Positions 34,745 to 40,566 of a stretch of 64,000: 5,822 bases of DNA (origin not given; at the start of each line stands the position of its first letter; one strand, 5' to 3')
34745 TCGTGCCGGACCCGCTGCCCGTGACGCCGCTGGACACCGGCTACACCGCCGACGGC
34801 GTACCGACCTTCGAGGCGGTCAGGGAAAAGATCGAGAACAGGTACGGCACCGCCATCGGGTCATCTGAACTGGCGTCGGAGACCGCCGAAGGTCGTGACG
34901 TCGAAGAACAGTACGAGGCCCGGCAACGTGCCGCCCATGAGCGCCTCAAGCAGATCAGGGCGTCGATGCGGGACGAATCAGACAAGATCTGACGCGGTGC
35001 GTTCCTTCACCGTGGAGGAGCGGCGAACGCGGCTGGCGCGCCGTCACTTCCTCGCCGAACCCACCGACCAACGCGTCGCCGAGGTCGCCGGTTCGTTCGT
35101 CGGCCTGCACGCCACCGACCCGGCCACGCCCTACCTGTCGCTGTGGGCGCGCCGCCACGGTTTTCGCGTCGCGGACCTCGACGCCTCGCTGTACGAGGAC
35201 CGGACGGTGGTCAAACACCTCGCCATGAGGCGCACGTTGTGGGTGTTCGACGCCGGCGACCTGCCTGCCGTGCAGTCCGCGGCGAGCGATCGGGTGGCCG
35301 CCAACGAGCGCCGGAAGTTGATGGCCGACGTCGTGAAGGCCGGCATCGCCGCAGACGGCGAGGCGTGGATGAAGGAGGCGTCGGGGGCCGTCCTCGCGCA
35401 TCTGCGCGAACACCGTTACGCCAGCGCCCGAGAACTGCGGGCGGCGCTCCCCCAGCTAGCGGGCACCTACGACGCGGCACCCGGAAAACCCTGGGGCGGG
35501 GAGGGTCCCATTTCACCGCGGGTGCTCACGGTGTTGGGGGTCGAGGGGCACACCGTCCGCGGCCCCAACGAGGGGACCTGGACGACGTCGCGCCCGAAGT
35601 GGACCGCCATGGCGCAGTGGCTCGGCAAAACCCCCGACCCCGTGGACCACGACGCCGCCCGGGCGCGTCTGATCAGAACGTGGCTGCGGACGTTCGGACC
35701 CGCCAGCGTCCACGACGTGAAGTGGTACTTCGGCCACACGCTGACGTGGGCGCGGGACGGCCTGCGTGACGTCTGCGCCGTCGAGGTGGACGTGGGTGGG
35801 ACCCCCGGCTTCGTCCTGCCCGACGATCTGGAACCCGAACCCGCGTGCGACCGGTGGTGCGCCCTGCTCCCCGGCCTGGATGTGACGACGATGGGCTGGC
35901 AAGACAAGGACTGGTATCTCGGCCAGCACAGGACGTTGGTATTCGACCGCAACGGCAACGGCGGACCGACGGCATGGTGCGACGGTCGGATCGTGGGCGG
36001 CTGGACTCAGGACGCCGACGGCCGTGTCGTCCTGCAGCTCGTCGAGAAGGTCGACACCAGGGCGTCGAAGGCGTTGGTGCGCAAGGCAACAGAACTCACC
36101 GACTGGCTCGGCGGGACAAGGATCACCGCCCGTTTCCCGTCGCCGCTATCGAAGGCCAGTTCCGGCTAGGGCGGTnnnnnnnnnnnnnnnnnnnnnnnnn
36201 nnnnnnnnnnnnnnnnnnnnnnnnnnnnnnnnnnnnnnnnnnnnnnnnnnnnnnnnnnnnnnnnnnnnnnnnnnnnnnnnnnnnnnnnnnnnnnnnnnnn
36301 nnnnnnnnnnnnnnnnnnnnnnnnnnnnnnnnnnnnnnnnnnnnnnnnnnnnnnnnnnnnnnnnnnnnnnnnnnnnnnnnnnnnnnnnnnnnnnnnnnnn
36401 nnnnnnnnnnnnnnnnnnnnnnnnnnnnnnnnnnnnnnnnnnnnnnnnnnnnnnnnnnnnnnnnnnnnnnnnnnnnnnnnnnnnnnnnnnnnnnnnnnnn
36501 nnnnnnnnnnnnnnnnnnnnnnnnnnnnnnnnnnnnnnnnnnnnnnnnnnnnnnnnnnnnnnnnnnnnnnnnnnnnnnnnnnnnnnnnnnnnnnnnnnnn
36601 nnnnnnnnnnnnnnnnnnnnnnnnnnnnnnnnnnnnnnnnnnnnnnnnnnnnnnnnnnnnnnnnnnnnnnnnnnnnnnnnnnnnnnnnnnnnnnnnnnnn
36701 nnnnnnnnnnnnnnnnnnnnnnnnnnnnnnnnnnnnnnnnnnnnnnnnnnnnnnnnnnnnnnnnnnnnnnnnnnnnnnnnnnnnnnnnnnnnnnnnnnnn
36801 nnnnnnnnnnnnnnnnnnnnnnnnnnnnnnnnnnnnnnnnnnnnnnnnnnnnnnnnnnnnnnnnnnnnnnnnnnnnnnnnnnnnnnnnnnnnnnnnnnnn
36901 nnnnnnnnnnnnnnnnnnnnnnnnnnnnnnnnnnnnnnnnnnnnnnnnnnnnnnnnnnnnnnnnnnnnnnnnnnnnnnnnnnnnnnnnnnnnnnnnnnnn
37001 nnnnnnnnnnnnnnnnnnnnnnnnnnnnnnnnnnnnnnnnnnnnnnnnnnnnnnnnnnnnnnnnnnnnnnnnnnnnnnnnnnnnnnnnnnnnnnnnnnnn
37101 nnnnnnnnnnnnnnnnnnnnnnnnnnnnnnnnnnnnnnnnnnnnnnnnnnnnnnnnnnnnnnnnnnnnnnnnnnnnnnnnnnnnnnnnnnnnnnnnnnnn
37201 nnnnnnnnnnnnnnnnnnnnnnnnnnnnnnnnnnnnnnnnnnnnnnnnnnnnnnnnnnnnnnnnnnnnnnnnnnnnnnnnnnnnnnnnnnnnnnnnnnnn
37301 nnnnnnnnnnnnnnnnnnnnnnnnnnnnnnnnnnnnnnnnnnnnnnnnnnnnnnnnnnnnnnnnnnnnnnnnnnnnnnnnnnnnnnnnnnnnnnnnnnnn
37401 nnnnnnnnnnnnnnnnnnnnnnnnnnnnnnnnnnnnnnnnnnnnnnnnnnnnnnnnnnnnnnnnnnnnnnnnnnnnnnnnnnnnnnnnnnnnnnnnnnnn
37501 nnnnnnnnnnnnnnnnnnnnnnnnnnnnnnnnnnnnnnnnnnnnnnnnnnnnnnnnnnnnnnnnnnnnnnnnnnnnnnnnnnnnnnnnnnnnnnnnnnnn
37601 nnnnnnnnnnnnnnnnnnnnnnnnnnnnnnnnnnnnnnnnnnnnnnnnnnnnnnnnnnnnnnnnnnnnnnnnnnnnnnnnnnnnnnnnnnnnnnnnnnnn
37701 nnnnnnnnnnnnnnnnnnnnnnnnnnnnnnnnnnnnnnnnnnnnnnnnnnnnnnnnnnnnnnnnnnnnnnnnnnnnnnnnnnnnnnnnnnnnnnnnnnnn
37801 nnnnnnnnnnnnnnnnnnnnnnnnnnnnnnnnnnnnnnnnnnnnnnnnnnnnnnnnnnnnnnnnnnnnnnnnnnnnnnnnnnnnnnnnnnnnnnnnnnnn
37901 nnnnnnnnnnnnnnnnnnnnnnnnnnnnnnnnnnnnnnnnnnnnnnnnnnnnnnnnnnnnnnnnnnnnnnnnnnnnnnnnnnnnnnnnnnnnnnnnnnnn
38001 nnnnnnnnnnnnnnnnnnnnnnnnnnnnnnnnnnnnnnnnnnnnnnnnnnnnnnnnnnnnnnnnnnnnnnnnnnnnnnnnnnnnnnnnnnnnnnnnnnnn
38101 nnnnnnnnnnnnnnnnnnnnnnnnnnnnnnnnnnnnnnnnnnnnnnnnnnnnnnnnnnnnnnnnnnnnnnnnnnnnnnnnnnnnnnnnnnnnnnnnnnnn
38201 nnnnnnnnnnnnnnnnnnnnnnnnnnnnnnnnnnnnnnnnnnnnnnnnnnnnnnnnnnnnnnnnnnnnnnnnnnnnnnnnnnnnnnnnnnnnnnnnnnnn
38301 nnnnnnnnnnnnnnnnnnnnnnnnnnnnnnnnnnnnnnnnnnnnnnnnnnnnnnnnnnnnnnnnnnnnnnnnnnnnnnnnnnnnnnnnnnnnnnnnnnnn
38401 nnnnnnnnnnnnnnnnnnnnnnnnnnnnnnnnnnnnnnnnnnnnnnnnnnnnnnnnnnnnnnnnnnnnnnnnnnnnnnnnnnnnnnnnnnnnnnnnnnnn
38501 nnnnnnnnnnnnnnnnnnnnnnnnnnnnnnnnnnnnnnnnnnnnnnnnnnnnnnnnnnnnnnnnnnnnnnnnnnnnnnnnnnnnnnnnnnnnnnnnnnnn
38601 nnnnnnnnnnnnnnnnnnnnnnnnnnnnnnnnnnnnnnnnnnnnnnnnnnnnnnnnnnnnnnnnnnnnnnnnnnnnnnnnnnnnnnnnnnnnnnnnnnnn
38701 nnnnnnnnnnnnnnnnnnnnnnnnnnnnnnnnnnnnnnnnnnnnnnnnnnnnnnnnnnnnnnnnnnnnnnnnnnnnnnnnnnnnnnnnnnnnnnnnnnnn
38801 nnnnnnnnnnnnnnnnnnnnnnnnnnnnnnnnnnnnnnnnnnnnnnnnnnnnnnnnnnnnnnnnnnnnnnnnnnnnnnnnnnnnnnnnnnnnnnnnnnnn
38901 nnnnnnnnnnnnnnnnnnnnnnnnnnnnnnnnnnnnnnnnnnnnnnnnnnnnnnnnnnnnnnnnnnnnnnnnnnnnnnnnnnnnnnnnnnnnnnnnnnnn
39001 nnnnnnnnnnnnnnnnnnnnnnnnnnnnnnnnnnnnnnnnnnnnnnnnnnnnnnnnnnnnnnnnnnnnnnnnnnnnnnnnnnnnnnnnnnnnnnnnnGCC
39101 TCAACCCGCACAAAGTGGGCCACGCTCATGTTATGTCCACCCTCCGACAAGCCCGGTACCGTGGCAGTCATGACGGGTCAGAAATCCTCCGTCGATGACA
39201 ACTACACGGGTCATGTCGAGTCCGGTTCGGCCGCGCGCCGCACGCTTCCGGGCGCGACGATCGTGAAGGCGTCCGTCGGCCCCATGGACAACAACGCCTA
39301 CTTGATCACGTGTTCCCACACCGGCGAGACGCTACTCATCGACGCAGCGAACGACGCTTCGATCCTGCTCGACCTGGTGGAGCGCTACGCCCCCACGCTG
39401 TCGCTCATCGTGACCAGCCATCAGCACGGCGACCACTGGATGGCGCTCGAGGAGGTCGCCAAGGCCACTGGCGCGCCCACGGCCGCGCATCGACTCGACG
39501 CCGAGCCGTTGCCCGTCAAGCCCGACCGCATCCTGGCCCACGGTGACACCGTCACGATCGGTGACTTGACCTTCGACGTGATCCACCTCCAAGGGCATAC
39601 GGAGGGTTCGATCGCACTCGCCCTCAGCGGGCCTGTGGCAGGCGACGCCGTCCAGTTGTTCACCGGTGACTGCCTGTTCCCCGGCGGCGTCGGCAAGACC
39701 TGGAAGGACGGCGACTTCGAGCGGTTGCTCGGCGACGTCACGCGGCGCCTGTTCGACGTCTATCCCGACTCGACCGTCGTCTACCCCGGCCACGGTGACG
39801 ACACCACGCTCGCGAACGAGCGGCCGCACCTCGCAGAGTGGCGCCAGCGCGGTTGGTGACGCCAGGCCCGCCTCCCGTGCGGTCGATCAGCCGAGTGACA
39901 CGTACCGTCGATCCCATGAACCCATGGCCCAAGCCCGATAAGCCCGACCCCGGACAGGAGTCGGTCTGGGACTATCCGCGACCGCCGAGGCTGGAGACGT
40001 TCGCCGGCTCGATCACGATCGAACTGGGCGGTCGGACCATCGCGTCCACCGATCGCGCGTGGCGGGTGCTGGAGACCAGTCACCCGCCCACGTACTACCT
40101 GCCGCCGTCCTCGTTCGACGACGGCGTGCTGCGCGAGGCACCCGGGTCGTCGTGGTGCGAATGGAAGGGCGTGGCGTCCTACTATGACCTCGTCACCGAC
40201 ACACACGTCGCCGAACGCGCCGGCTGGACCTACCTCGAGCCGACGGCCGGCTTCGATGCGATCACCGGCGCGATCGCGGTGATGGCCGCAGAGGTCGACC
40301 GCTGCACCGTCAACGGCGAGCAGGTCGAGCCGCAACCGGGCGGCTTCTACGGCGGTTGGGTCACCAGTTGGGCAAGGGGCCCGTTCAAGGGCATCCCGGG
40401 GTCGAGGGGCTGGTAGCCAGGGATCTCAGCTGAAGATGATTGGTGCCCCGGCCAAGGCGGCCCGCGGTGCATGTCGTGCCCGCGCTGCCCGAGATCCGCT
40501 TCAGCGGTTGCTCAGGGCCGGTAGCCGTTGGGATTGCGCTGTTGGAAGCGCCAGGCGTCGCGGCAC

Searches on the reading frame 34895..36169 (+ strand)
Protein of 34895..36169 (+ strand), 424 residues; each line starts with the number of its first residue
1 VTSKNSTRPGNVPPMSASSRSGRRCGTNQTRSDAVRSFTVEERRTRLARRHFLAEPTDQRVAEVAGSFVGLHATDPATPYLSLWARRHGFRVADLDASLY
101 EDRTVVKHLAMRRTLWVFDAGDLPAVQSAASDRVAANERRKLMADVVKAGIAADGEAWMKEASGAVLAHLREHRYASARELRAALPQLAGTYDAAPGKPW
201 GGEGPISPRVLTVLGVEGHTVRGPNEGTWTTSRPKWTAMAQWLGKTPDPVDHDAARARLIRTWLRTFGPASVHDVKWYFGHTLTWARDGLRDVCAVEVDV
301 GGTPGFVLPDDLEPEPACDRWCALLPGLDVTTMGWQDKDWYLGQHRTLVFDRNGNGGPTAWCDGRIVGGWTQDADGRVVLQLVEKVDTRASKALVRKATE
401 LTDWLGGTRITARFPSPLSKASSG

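Call 17: search_protein_families(library=pfam, proteins=[window:34895-36169:+], max_evalue=0.001)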
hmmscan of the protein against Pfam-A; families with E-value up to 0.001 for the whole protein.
window:34895-36169:+ (424 aa): 1 family
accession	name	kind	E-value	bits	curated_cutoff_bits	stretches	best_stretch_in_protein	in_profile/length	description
PF06224.18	AlkZ-like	-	2.1e-63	215.4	25.9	1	68-404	4-329/329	DNA glycosylase AlkZ-like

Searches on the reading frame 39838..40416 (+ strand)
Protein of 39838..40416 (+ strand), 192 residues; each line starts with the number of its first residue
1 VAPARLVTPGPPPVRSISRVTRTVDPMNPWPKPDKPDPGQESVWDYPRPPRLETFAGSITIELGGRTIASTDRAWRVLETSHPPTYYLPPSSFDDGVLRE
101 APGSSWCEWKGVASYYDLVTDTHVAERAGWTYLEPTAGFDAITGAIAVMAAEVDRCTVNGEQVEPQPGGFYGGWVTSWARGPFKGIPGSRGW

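Call 17: search_protein_families(library=pfam, proteins=[window:39838-40416:+], max_evalue=0.001)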
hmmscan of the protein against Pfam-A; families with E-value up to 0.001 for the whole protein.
window:39838-40416:+ (192 aa): 1 family
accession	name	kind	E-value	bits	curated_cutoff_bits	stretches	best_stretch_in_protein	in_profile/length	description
PF04248.19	NTP_transf_9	-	1.5e-28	98.9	22.1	1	60-150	2-92/93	Domain of unknown function (DUF427)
